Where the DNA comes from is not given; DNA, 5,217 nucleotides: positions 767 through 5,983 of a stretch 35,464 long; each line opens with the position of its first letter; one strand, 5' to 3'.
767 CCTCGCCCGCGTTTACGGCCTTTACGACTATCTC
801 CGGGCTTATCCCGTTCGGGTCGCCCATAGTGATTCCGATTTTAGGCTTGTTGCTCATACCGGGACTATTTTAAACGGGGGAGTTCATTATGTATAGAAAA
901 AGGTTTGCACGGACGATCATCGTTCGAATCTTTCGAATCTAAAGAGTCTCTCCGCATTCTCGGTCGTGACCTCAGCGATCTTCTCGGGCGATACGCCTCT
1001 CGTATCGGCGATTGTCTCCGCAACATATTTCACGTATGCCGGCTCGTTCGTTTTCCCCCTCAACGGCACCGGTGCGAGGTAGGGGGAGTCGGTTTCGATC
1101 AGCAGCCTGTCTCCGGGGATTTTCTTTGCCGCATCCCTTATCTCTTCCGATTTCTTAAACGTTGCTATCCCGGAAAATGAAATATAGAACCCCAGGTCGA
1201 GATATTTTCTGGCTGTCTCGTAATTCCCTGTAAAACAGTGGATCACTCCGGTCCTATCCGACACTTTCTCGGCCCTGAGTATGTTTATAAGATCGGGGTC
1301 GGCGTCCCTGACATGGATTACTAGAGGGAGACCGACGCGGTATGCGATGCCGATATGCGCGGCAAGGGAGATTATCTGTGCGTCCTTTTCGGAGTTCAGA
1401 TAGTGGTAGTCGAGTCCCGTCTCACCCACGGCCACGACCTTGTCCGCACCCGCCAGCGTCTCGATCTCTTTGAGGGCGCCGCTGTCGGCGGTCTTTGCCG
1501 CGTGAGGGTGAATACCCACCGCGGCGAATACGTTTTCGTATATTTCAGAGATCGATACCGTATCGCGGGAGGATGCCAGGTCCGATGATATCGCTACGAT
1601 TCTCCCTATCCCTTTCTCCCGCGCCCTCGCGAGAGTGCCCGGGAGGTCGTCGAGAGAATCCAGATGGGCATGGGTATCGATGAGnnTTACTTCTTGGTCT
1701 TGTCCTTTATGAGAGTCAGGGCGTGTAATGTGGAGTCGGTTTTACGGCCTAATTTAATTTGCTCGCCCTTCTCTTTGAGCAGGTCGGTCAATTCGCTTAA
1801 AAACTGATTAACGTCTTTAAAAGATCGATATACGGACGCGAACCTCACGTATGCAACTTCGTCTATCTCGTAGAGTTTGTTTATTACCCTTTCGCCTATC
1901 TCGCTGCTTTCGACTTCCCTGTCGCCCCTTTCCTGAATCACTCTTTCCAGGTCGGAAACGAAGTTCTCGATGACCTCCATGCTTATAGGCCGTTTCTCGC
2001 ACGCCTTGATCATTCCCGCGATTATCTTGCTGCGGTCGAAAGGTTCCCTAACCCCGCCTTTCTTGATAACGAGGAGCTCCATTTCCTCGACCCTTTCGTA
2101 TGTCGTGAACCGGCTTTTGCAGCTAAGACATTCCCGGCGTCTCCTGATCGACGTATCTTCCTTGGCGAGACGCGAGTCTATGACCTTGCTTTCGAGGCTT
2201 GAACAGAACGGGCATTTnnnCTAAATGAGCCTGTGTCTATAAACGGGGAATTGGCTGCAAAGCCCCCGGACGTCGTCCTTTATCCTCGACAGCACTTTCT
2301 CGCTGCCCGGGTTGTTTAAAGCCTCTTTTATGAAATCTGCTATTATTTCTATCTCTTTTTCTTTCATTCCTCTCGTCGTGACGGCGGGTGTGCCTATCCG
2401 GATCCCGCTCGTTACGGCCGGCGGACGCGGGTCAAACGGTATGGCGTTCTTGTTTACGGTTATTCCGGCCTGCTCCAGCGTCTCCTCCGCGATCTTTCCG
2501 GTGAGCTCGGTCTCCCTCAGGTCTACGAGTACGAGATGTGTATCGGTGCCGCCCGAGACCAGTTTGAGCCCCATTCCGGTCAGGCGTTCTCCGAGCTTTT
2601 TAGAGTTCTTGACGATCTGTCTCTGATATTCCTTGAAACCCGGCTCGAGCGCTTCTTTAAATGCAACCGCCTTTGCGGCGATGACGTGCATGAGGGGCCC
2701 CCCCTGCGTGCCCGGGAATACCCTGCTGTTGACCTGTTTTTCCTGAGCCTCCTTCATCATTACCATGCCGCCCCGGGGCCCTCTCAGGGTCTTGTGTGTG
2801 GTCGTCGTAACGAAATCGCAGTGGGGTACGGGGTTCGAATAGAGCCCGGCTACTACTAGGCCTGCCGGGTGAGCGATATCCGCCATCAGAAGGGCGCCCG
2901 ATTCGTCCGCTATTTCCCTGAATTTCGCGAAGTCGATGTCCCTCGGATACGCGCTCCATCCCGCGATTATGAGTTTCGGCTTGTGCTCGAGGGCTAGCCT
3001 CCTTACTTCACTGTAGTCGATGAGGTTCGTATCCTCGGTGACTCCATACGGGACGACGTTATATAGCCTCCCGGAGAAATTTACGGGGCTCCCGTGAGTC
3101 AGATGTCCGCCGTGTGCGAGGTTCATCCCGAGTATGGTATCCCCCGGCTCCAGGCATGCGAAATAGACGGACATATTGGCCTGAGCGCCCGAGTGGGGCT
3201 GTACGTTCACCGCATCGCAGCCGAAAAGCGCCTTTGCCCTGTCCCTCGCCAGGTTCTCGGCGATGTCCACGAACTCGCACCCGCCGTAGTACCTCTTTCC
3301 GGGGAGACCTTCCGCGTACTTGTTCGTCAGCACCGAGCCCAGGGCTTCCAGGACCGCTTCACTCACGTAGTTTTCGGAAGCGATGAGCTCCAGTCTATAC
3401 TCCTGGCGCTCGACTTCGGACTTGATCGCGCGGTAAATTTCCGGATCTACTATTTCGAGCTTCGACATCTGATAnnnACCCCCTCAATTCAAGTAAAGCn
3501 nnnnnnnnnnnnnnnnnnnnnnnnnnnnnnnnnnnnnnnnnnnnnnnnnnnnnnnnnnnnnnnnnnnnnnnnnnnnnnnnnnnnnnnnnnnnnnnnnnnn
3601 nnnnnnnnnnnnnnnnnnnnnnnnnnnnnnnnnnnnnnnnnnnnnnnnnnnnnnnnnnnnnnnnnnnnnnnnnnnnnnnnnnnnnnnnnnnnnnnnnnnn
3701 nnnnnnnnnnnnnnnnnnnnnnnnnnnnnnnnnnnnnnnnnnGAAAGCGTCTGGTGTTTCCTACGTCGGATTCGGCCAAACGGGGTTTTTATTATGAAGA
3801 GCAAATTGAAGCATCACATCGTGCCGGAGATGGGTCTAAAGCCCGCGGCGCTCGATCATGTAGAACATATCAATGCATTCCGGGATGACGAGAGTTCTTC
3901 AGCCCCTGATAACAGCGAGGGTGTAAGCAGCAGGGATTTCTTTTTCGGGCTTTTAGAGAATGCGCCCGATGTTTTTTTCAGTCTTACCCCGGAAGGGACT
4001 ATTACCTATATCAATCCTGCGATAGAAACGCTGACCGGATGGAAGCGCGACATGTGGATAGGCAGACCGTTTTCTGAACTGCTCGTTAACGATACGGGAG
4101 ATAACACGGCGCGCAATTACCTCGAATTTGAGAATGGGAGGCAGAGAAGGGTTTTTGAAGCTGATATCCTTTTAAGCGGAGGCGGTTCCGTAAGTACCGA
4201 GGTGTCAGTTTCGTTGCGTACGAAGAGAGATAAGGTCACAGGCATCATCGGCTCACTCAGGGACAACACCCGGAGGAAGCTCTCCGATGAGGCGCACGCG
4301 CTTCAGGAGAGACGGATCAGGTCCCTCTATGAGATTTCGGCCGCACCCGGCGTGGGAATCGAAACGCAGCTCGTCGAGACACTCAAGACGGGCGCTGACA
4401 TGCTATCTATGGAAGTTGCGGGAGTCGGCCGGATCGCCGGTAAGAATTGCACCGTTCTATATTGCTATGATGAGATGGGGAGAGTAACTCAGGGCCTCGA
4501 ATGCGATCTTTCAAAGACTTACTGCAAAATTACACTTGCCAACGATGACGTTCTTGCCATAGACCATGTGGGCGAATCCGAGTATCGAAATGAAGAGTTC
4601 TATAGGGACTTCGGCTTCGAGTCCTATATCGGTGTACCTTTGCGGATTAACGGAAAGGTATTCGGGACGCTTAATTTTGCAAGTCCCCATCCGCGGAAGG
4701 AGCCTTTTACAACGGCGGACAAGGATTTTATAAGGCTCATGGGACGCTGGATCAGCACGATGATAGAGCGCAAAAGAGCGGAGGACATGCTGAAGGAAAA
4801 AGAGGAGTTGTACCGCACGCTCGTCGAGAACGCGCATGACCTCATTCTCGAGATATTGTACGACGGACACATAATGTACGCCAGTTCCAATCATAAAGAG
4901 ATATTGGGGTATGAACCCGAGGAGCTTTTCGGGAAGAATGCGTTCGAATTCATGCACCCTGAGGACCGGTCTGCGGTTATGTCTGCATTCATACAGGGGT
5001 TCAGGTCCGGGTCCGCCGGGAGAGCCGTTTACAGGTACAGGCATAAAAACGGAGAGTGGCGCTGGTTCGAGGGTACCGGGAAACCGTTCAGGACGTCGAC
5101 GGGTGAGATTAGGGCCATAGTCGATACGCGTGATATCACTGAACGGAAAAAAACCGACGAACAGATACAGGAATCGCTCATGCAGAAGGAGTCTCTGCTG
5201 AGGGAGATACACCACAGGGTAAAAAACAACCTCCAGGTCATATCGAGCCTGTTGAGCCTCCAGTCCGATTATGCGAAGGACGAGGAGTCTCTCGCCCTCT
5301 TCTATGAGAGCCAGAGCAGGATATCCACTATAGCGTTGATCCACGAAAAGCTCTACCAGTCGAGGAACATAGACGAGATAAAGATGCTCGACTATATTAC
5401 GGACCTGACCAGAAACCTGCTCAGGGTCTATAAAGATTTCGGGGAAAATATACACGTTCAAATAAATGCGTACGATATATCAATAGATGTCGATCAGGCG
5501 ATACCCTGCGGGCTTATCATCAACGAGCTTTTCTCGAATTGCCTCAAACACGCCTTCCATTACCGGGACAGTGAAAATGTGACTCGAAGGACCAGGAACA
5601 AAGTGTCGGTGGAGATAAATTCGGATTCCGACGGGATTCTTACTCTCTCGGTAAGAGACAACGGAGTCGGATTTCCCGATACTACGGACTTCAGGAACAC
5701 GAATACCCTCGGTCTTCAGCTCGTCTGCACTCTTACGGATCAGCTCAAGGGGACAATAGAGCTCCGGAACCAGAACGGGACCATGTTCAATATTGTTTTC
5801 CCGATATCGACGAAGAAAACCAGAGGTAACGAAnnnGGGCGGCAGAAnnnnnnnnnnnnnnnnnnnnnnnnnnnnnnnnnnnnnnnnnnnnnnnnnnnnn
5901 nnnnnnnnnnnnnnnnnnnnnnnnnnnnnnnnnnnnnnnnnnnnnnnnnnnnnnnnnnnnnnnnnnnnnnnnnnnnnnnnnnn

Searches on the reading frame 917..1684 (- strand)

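Call 68: search_protein_families(library=pfam, proteins=[window:917-1684:-], max_evalue=0.01)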
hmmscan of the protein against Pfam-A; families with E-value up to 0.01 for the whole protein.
window:917-1684:- (255 aa): 1 family
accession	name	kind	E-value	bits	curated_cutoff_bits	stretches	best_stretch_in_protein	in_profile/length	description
PF01026.27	TatD_DNase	-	1.1e-85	287.6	27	1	2-249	1-253/253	TatD related DNase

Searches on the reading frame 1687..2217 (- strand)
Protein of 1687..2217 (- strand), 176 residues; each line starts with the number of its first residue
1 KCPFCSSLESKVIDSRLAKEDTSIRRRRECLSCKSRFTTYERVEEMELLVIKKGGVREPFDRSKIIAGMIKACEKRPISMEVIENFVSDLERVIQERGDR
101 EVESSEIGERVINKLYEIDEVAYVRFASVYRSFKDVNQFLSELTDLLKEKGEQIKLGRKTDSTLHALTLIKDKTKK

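Call 68: search_protein_families(library=pfam, proteins=[window:1687-2217:-], max_evalue=0.01)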
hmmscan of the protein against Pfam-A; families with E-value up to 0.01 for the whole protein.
window:1687-2217:- (176 aa): 2 families
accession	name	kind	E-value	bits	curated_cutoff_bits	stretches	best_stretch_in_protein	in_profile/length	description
PF03477.21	ATP-cone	-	5.6e-23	81.7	25.8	1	49-135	2-87/88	ATP cone domain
PF22811.2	Zn_ribbon_NrdR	-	1.5e-19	70.1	27.2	1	1-41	2-42/42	Transcriptional repressor NrdR-like, N-terminal domain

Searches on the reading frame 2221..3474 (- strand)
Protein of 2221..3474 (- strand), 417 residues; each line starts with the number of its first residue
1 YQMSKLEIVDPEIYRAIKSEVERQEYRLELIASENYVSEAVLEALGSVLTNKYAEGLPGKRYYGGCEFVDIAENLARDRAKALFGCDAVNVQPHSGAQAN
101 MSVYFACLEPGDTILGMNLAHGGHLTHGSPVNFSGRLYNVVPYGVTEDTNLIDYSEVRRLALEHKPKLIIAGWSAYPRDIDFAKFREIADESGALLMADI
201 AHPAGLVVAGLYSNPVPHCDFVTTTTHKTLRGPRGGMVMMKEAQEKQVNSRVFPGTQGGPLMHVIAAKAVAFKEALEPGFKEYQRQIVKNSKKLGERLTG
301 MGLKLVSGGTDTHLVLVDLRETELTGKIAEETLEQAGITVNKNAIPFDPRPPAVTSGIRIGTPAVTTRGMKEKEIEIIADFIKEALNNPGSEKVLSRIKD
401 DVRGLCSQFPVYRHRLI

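Call 68: search_protein_families(library=pfam, proteins=[window:2221-3474:-], max_evalue=0.01)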
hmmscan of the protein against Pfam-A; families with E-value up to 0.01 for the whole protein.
window:2221-3474:- (417 aa): 3 families
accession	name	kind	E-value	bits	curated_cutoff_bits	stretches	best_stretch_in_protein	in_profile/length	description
PF00464.25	SHMT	-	2.6e-169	563.5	27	1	7-382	2-399/399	Serine hydroxymethyltransferase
PF00155.27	Aminotran_1_2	-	6.3e-08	32.6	19.7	1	80-371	51-355/361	Aminotransferase class I and II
PF01212.27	Beta_elim_lyase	-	1.1e-05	25.4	27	1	77-342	38-274/288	Beta-eliminating lyase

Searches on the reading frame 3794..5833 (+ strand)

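Call 10: search_protein_families(library=pfam, proteins=[window:3794-5833:+])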
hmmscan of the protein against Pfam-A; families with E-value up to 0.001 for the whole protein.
window:3794-5833:+ (680 aa): 13 families
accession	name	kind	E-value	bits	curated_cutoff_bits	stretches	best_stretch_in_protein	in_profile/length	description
PF00989.32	PAS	-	2.4e-31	108.5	22.6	2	50-157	3-112/113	PAS fold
PF07568.18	HisKA_2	-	3.3e-29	101.2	22.3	1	471-546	1-76/76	Histidine kinase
PF08447.18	PAS_3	-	6.1e-24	84.5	25.6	1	360-443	1-86/89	PAS fold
PF13426.13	PAS_9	-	6.9e-23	81.3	27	2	356-450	9-103/103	PAS domain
PF08448.16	PAS_4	-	9.1e-23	81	23.1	2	345-452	2-109/110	PAS fold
PF13188.13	PAS_8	-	2.6e-11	43.4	21.8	1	52-97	5-47/65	PAS domain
PF01590.32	GAF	-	2e-10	41.8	22.4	1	235-322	47-131/133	GAF domain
PF14598.12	PAS_11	-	9.5e-10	38.9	25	1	355-438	9-93/109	PAS domain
PF02518.31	HATPase_c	-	9.7e-10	39.3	26.4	1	574-671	8-109/111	Histidine kinase-, DNA gyrase B-, and HSP90-like ATPase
PF13185.12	GAF_2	-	5.4e-07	30.3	28.6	1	238-325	51-136/136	GAF domain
PF13492.12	GAF_3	-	1.7e-06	28.9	27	1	272-326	77-129/129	GAF domain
PF13581.12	HATPase_c_2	-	3.3e-05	24.3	27.4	1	564-664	24-122/127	Histidine kinase-like ATPase domain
PF07536.20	HWE_HK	-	0.00012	23.1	22.8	1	471-525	1-53/83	HWE histidine kinase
